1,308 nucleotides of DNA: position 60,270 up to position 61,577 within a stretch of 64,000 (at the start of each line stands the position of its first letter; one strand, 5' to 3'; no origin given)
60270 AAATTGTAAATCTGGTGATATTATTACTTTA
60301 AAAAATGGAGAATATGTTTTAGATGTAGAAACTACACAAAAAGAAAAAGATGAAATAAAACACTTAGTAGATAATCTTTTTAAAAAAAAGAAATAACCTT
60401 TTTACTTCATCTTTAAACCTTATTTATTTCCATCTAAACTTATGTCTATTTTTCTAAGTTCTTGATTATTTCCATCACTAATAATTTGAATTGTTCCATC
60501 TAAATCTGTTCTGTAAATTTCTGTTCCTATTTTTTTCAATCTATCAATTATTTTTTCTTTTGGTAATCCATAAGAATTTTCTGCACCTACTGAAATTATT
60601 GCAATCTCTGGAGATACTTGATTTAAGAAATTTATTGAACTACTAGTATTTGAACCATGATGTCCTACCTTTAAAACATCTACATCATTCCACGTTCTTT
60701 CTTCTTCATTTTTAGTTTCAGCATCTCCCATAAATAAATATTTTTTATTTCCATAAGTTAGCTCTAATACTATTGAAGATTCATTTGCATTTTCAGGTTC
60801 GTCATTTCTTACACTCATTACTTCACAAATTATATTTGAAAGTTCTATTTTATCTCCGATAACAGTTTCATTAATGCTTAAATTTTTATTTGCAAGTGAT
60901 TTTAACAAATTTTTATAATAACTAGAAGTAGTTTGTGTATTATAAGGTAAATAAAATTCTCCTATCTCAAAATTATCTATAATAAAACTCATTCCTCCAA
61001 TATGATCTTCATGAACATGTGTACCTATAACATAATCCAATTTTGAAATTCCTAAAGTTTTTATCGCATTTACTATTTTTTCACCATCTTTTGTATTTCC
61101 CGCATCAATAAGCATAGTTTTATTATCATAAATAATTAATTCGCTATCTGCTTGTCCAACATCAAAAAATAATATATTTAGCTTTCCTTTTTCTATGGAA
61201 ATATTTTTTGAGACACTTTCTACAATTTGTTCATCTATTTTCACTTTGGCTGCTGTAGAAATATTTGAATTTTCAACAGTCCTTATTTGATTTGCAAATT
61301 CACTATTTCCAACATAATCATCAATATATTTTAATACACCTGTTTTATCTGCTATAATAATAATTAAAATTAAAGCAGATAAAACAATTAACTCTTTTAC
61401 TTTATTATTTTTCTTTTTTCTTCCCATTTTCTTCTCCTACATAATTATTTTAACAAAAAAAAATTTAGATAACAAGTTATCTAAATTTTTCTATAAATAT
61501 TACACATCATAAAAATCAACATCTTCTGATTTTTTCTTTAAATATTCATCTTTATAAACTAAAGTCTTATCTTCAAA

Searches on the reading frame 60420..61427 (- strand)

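Call 103: search_protein_families(library=ncbifam, proteins=[window:60420-61427:-], max_evalue=0.00001)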
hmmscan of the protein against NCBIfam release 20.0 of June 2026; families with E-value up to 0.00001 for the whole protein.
window:60420-61427:- (335 aa): 8 families
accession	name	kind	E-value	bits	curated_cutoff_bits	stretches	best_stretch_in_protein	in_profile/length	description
TIGR00361.1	ComEC_Rec2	equivalog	1.1e-41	142.7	190.05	1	83-311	441-663/663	DNA internalization-related competence protein ComEC/Rec2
NF049846.1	blaAHM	exception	9.4e-30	103.5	590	1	52-321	38-299/304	AHM family subclass B3-like metallo-beta-lactamase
NF008580.0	PRK11539.1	equivalog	2.3e-23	82.5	969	1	78-316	498-727/758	ComEC family protein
NF041809.1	Avs1a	equivalog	1.6e-13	50.2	420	1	211-283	248-328/387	AVAST type 1 anti-phage system MBL fold metallo-hydrolase Avs1a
NF012229.1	bla_class_B_core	domain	6.4e-09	36.1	100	1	97-149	19-71/139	metallo-beta-lactamase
TIGR04559.1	SoxH_rel_PQQ_2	hypoth_equivalog_domain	2e-08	34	280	1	96-189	33-129/283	quinoprotein relay system zinc metallohydrolase 2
NF058524.1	6A-MBL_enzyme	equivalog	2.9e-06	26.6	220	0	87-147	1-74/346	anti-phage 6A-MBL system MBL-fold protein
NF033088.2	bla_subclass_B1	equivalog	8.3e-06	25.6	200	0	97-150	35-89/217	subclass B1 metallo-beta-lactamase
